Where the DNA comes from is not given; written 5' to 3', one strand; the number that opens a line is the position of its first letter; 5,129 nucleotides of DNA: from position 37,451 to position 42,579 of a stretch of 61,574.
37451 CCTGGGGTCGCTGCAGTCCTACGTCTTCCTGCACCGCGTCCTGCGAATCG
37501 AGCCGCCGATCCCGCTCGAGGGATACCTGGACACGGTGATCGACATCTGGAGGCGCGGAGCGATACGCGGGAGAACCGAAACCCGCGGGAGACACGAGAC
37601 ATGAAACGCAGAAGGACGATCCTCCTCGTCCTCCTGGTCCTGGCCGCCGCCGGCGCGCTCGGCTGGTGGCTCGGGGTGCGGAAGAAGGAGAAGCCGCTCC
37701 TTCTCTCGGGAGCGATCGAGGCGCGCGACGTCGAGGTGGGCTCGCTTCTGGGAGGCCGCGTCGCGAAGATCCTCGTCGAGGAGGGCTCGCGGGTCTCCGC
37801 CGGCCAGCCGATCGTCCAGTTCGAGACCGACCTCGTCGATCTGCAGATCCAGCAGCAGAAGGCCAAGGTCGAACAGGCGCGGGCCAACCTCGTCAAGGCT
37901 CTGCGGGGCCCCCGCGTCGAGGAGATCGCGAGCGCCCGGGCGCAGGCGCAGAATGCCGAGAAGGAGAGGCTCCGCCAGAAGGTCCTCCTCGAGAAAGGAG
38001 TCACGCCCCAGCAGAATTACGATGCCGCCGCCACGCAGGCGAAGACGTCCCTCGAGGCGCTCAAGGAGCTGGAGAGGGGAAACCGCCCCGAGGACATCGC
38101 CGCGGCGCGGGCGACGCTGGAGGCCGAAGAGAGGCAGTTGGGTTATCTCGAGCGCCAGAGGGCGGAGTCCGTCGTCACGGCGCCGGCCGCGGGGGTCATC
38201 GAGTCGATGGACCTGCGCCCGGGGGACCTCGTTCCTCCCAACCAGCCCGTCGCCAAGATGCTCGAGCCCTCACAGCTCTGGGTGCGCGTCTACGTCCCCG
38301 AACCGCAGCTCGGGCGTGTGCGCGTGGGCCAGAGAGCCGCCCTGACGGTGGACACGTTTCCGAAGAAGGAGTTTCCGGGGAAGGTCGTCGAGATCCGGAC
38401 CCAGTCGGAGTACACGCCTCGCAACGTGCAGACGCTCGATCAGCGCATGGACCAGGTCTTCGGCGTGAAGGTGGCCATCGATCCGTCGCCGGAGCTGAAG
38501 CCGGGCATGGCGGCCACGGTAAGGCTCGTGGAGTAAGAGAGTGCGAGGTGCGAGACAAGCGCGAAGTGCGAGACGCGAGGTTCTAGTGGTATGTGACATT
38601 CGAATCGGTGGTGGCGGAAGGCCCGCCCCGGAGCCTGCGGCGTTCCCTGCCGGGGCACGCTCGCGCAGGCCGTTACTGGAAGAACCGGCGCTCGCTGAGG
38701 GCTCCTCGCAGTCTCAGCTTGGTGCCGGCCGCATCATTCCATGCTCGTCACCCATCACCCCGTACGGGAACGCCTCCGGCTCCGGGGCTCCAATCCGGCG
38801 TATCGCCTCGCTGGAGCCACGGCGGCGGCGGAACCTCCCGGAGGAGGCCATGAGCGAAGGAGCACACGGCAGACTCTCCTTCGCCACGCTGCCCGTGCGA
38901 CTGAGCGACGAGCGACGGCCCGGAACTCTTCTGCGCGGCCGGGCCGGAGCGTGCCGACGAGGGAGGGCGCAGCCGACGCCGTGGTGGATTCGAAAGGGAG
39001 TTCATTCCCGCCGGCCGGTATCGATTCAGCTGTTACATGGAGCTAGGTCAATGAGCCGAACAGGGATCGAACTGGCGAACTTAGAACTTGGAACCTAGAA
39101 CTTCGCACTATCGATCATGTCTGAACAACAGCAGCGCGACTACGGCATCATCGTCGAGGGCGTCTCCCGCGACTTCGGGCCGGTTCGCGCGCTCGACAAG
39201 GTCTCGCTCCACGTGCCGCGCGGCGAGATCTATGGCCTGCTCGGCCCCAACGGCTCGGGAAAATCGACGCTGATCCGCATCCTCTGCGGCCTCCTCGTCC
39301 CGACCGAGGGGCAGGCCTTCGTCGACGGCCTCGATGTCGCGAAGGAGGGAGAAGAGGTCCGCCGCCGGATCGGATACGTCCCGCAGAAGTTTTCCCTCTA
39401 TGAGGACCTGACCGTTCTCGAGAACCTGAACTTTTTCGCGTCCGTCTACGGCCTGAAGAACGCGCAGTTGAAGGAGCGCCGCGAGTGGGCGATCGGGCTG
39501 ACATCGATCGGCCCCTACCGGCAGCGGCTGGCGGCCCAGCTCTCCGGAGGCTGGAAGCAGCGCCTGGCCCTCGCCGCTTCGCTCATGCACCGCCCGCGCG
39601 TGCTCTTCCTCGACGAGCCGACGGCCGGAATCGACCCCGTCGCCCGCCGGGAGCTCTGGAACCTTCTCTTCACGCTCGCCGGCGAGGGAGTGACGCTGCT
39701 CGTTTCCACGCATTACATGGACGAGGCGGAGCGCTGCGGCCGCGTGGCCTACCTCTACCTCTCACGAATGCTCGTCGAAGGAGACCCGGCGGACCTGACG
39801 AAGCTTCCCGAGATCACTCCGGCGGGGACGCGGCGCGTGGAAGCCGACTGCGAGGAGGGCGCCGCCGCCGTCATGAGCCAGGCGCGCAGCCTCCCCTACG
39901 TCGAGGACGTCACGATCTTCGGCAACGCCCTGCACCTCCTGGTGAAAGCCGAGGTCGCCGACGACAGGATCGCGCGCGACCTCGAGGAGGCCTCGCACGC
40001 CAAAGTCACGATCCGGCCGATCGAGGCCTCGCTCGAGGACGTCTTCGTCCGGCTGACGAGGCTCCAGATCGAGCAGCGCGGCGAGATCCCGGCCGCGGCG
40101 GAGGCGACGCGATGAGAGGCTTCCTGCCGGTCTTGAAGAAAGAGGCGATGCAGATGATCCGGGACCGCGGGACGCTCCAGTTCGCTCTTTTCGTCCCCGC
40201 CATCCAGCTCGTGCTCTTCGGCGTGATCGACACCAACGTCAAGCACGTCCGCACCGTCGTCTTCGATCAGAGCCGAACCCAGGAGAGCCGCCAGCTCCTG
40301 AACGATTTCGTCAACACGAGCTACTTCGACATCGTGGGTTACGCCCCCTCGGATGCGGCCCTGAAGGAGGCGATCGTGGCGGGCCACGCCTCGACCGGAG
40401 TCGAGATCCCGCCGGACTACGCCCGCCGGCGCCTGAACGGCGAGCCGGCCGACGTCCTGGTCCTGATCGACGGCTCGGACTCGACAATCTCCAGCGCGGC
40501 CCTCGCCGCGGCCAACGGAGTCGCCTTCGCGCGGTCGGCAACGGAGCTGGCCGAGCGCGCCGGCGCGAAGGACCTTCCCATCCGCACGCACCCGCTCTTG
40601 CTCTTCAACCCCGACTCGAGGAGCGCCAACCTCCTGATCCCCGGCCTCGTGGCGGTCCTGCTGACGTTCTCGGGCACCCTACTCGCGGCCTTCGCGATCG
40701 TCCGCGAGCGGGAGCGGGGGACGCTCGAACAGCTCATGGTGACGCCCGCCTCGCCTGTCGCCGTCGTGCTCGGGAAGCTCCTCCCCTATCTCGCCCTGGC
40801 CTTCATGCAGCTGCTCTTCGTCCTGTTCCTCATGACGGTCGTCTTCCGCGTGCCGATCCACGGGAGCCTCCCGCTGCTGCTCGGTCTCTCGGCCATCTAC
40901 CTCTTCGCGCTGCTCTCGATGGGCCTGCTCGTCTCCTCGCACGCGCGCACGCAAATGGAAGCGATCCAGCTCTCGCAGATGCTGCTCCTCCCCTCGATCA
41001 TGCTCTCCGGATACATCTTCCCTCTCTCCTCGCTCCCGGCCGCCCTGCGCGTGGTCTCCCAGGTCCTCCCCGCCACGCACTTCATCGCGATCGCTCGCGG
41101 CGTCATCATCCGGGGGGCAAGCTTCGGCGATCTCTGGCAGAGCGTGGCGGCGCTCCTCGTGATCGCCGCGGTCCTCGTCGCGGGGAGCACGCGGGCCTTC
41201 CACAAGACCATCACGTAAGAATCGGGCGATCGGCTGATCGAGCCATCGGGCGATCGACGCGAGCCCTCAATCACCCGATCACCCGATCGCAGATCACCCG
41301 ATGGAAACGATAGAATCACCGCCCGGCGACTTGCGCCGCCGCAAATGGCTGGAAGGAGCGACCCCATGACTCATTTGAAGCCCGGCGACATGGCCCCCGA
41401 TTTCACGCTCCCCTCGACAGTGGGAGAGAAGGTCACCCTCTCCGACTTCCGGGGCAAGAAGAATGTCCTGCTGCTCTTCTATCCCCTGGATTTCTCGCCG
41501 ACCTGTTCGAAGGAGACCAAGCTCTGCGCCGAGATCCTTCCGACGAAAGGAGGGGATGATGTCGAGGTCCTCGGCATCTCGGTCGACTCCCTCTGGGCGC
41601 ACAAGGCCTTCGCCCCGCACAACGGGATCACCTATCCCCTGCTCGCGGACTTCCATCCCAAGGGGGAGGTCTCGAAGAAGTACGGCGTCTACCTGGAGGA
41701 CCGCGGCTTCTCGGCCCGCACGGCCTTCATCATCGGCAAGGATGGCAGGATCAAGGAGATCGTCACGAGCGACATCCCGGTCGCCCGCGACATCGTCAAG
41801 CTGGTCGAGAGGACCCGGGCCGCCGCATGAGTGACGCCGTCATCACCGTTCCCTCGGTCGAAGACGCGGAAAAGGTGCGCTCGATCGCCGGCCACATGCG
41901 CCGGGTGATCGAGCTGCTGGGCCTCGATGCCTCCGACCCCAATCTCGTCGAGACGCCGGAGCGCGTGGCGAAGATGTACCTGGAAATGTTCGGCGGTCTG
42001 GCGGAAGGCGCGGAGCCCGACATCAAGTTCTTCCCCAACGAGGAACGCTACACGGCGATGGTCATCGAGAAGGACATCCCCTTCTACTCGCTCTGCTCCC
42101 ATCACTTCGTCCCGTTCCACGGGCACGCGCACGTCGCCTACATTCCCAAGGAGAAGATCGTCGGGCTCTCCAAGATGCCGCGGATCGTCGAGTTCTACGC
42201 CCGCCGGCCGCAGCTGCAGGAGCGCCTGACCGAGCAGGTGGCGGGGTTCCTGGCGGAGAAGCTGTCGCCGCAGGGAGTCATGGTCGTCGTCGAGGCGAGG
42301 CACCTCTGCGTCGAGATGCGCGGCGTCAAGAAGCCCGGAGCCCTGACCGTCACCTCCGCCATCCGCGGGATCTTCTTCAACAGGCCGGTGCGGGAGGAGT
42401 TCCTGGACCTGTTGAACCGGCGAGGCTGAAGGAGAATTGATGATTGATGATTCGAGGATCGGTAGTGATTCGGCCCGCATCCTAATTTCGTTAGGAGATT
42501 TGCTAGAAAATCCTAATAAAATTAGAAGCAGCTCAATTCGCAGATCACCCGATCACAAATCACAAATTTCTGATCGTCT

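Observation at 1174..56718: Almost every intergenic spacer is built from site-specific tandem 7-8 nt repeat arrays, often as inverted pairs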

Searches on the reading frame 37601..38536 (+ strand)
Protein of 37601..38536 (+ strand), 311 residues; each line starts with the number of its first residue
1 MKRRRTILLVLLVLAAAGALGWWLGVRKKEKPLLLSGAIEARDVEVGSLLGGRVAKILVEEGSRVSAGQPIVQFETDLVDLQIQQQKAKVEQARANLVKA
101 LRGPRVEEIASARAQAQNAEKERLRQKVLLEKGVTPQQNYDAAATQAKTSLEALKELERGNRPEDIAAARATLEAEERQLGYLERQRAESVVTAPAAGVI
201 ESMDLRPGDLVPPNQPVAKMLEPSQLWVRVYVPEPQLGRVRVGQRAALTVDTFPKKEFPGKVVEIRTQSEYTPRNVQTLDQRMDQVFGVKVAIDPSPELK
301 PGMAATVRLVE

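Call 26: search_protein_families(library=pfam, proteins=[window:37601-38536:+], max_evalue=0.00001)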
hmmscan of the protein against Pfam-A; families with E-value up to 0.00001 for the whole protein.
window:37601-38536:+ (311 aa): 3 families
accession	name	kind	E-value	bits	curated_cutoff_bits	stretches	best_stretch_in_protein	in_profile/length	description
PF13437.12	HlyD_3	-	1.2e-21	77.9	22.2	1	191-302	1-106/106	HlyD family secretion protein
PF16576.10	HlyD_D23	-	8e-20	71.5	30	1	40-276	16-195/214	Barrel-sandwich domain of CusB or HlyD membrane-fusion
PF00364.28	Biotin_lipoyl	-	1.6e-07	31.5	22.1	0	51-85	13-47/73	Biotin-requiring enzyme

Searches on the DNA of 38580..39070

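Call 61: search_rna_families(source=window, start=38580, end=39070, threshold=evalue, max_evalue=1)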
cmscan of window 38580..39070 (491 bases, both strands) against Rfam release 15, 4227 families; matches with E-value up to 1: 0.
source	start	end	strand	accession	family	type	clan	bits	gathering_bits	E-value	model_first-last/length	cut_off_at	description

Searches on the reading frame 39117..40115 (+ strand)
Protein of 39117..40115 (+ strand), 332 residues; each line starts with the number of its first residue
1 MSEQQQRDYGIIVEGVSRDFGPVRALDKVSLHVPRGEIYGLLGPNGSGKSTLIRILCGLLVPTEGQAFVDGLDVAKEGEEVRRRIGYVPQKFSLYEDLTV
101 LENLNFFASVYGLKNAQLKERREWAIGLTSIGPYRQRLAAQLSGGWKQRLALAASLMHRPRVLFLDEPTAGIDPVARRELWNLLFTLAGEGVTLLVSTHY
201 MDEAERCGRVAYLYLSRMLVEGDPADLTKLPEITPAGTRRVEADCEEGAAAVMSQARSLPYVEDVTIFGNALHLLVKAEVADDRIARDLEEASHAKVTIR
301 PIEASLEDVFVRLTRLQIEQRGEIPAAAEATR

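Call 26: search_protein_families(library=pfam, proteins=[window:39117-40115:+], max_evalue=0.00001)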
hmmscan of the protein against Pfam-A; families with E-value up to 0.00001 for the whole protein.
window:39117-40115:+ (332 aa): 2 families
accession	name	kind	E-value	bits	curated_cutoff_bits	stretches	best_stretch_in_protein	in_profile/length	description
PF00005.33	ABC_tran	-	1.6e-35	123.1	25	1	26-170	1-137/137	ABC transporter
PF13304.12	AAA_21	-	2.9e-14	54.3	27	1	107-199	206-298/304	AAA domain, putative AbiEii toxin, Type IV TA system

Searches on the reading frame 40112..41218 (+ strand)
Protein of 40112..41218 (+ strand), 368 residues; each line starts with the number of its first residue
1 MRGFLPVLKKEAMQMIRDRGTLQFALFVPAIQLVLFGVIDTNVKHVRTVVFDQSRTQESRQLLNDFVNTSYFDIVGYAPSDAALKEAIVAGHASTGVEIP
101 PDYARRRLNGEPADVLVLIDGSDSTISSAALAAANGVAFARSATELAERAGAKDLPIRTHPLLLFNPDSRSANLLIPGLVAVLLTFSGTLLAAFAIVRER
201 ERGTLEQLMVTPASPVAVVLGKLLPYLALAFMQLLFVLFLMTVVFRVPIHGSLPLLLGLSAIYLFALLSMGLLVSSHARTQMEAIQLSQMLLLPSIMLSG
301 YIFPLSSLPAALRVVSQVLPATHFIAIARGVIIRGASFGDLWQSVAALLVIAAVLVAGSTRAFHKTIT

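Call 26: search_protein_families(library=pfam, proteins=[window:40112-41218:+], max_evalue=0.00001)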
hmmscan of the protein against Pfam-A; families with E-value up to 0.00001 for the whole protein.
window:40112-41218:+ (368 aa): 3 families
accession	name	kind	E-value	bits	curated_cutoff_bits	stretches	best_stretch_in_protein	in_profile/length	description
PF12698.13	ABC2_membrane_3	-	2.4e-51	175.3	31.6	1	24-358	6-344/347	ABC-2 family transporter protein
PF01061.29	ABC2_membrane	-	2.6e-27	96.2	26.9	1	172-331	47-209/211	ABC-2 type transporter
PF12679.13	ABC2_membrane_2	-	3.1e-18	66.5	27.2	1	6-365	2-280/283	ABC-2 family transporter protein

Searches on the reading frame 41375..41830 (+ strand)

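Call 67: search_protein_families(library=pfam, proteins=[window:41375-41830:+], max_evalue=0.00001)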
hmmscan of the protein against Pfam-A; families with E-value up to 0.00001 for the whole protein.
window:41375-41830:+ (151 aa): 2 families
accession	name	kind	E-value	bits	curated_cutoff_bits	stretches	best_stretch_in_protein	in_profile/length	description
PF00578.27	AhpC-TSA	-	6.4e-34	117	26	1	3-128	1-123/124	AhpC/TSA family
PF08534.16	Redoxin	-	1.8e-21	76.9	26.6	1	2-131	1-133/148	Redoxin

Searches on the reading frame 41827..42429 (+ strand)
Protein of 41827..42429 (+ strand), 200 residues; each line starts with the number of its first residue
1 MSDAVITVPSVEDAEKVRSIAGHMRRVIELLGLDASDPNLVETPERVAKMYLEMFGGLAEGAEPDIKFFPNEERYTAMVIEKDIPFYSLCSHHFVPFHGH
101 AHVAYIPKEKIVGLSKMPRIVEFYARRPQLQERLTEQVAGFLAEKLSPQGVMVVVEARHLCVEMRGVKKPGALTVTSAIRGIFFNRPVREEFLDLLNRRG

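Call 23: find_encoding_contigs(protein=window:41827-42429:+, flank=5000, max_places=6)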
Protein window:41827-42429:+ (200 aa): 1 contig read that carries it; 1 place shown.
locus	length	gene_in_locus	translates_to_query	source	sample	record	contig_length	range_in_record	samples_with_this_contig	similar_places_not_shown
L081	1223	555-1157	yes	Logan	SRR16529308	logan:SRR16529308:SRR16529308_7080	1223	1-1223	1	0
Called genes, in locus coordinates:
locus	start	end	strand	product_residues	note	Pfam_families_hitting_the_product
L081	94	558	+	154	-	PF08534:Redoxin, PF00578:AhpC-TSA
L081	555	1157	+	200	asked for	PF01227:GTP_cyclohydroI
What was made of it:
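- Tried and rejected: Only one 1.2-kb Logan contig has the same sequence (call 23).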

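Call 44: find_related_loci(query=window:41827-42429:+, collection=metagenome_contigs, flank=6000)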
Query window:41827-42429:+ (200 aa) in metagenome_contigs; peptide patterns used: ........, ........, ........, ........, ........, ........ (x = any residue, [..] = any of these).
600 stretches matched a pattern (row limit reached: there are more); 300 encode a relative of the query (tblastn E <= 1e-3); the best 80 are kept; 80 distinct loci.
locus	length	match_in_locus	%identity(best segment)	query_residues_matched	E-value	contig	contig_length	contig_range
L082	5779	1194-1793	85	1-200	6e-118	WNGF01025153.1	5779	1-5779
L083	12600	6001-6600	86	1-200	8e-118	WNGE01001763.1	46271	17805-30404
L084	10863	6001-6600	87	1-200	1e-117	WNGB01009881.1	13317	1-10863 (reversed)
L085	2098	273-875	88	1-200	1e-123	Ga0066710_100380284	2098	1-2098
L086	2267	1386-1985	86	1-200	1e-122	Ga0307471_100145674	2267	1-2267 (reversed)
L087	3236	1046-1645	84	1-200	6e-119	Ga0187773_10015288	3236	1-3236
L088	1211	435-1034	84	1-200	3e-126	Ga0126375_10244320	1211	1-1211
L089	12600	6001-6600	87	1-200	1e-115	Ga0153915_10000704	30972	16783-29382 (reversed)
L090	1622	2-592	86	4-200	2e-123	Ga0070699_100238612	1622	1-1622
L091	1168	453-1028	88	1-192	2e-124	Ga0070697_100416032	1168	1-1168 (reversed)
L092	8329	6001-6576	89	1-192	2e-114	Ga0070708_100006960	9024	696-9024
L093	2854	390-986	83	1-199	4e-118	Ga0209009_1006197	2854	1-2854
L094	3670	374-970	83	1-199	1e-115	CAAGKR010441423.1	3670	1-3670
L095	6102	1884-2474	84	1-197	1e-113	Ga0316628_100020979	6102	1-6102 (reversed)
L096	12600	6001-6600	82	1-200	1e-113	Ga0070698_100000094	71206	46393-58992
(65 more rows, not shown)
